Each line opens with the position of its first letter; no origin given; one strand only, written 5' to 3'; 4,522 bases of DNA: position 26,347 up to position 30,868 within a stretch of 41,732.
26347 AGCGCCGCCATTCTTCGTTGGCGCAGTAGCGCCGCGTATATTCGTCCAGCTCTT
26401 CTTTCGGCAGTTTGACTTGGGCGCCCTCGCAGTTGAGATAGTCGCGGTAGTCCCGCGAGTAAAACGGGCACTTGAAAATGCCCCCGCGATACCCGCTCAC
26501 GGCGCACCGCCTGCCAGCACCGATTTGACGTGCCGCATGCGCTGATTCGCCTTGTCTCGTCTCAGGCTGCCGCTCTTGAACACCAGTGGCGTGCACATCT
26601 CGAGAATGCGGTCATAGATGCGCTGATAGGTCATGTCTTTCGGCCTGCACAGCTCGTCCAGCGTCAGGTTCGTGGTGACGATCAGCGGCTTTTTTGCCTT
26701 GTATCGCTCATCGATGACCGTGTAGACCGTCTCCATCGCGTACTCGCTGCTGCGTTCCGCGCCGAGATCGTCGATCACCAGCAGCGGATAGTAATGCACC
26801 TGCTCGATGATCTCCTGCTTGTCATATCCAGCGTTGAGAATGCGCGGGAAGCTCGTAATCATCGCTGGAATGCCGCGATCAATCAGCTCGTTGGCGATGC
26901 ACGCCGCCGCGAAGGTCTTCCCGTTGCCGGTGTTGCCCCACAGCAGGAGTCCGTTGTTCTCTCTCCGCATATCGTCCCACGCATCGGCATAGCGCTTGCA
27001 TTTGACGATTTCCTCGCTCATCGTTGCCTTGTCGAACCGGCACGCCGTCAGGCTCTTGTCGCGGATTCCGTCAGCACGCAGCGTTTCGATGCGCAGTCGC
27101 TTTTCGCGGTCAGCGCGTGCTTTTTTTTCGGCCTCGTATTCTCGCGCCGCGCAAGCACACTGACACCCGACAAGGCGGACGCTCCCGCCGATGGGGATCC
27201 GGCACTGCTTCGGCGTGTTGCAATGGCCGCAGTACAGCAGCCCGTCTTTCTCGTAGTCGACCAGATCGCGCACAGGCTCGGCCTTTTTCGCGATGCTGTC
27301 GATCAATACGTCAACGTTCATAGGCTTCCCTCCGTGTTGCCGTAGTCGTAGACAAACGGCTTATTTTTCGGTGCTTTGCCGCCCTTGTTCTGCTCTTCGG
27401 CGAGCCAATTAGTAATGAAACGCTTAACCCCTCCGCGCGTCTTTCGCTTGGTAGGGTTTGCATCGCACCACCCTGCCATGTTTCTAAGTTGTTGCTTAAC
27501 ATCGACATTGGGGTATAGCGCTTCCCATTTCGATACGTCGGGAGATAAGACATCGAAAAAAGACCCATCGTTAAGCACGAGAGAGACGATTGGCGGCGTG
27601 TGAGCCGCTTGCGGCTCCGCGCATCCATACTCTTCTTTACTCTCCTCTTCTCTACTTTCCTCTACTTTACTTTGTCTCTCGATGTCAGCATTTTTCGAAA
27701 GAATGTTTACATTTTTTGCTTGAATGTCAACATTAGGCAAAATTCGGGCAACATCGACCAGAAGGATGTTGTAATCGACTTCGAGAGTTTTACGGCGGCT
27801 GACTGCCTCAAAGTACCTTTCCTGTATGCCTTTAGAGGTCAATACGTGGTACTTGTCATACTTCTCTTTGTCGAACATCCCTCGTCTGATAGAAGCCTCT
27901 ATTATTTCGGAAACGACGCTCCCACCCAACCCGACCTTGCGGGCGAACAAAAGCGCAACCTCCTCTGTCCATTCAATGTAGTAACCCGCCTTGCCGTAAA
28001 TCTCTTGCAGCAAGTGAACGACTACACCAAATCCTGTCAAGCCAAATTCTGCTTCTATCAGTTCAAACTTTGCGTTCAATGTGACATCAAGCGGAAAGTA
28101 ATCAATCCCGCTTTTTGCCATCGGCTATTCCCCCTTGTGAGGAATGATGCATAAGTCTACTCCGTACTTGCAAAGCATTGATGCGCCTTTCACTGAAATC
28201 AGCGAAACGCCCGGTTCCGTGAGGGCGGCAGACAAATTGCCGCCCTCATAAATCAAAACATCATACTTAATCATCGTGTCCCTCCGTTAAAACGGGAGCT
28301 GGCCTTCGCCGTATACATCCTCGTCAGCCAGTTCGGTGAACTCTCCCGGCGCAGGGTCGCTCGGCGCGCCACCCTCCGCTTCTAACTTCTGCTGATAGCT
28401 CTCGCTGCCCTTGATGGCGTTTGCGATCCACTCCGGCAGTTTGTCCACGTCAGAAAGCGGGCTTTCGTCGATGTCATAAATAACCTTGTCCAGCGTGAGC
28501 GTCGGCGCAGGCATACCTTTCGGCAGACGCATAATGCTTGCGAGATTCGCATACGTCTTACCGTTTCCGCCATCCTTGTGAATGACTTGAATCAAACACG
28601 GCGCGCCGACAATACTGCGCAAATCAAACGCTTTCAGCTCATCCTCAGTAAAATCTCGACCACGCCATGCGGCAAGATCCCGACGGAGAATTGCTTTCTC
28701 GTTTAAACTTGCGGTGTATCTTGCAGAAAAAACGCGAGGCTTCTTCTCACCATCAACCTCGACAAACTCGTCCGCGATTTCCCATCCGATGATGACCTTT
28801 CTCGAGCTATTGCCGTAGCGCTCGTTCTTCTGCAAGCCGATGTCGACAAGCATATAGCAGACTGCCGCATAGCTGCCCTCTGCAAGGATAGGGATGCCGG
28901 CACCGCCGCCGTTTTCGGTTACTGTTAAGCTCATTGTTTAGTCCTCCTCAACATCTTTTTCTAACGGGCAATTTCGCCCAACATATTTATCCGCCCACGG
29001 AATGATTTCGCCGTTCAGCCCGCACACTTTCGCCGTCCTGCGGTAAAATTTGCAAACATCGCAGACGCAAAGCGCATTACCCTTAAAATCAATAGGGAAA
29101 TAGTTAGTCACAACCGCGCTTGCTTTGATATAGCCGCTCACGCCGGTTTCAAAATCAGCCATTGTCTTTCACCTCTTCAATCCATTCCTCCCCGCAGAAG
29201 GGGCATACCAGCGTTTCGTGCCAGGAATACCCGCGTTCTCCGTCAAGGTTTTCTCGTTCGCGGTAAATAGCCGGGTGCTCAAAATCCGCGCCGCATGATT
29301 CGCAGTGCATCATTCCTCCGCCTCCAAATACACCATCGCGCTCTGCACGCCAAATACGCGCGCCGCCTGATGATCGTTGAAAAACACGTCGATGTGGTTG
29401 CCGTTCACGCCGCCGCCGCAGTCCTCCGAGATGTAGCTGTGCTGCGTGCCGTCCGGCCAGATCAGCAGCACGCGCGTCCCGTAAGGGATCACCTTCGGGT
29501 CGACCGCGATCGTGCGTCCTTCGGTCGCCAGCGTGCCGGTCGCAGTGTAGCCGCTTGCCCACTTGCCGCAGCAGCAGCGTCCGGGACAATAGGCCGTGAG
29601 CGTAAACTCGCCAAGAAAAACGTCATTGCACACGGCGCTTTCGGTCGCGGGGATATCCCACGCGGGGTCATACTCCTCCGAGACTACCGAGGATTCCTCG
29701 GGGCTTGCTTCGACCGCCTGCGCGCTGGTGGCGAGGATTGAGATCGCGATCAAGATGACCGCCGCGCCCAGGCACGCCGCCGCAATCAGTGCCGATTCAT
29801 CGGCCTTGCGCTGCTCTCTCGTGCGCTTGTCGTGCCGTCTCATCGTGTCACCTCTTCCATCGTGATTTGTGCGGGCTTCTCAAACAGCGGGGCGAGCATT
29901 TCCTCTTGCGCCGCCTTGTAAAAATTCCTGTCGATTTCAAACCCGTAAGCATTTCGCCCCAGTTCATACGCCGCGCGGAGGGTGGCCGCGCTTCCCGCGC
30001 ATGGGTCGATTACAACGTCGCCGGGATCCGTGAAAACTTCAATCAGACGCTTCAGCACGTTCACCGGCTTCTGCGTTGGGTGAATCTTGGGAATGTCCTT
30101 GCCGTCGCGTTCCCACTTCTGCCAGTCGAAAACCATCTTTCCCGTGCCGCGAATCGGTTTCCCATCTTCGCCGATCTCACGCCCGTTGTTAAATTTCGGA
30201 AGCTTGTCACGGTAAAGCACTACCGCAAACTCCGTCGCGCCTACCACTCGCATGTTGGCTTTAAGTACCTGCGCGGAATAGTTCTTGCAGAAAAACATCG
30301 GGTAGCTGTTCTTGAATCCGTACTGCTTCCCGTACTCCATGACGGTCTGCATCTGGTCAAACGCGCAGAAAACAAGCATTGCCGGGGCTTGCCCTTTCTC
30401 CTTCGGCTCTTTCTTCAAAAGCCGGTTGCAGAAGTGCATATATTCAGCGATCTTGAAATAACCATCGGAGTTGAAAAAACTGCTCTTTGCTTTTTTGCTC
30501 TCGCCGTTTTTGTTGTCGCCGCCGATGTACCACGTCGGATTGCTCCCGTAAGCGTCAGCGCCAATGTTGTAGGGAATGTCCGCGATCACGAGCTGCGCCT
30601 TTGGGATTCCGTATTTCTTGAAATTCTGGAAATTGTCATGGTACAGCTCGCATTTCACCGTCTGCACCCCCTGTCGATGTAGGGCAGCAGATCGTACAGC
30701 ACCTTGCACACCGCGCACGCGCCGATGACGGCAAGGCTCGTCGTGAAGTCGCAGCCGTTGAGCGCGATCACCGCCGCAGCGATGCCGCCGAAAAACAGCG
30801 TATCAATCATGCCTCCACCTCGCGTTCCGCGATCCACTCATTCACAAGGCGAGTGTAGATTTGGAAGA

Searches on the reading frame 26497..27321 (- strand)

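Call 32: search_protein_families(library=pfam, max_evalue=0.01, proteins=[window:26497-27321:-])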
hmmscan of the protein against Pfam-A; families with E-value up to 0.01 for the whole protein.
window:26497-27321:- (274 aa): 7 families
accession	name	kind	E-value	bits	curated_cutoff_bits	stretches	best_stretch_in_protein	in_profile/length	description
PF01695.23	IstB_IS21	-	2.1e-12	47.5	24.1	1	120-257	90-234/238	IstB-like ATP binding protein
PF00004.35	AAA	-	1.3e-05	26.1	21.2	1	125-223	1-113/131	ATPase family associated with various cellular activities (AAA)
PF20720.3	nSTAND3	-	6.8e-05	23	27.2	1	115-204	10-96/155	Novel STAND NTPase 3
PF00910.28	RNA_helicase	-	0.0025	18.7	21.5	1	126-198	2-69/105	RNA helicase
PF03969.22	AFG1_ATPase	-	0.0026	17.2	27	0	186-243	294-353/361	AFG1-like ATPase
PF05496.18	RuvB_N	-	0.0031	17.7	27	1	122-204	33-109/159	Holliday junction DNA helicase RuvB P-loop domain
PF05673.19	DUF815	-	0.0054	16.3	23.8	0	122-193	53-123/249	Protein of unknown function (DUF815)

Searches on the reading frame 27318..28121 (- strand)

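Call 32: search_protein_families(library=pfam, max_evalue=0.01, proteins=[window:27318-28121:-])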
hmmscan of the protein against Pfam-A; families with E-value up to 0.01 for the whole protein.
window:27318-28121:- (267 aa): 1 family
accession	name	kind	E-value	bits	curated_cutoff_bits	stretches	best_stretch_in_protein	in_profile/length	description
PF14297.12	Lin1244_N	-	3e-25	89.2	25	1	8-99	1-95/95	Lin1244/Lin1753-like, N-terminal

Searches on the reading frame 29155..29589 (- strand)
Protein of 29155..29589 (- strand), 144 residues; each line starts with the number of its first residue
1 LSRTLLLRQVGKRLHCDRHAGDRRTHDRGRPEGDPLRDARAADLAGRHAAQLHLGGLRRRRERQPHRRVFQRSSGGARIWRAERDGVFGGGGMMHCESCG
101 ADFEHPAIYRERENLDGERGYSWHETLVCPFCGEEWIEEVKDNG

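Call 32: search_protein_families(library=pfam, max_evalue=0.01, proteins=[window:29155-29589:-])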
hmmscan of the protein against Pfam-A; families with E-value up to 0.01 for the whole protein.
window:29155-29589:- (144 aa): 1 family
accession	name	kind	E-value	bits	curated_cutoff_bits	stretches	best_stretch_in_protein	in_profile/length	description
PF14354.12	Lar_restr_allev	-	0.0015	19.2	28.6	0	127-137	4-14/58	Restriction alleviation protein Lar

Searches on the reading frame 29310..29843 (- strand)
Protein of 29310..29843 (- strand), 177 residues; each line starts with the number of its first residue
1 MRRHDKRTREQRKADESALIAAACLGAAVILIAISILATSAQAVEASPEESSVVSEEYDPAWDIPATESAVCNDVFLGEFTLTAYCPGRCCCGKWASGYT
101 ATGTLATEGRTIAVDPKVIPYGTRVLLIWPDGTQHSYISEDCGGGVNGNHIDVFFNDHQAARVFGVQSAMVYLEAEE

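Call 32: search_protein_families(library=pfam, max_evalue=0.01, proteins=[window:29310-29843:-])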
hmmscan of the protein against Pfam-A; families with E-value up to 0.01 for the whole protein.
window:29310-29843:- (177 aa): 1 family
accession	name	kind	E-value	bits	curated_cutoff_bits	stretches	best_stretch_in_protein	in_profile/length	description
PF06725.17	3D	-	2.5e-13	50.4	23.8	1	110-171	1-68/72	3D domain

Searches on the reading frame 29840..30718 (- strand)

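Call 32: search_protein_families(library=pfam, max_evalue=0.01, proteins=[window:29840-30718:-])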
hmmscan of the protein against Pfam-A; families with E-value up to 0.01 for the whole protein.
window:29840-30718:- (292 aa): 1 family
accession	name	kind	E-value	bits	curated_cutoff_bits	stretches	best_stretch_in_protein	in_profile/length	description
PF01555.25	N6_N4_Mtase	-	8.1e-26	91.8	26.7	1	42-272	2-221/221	DNA methylase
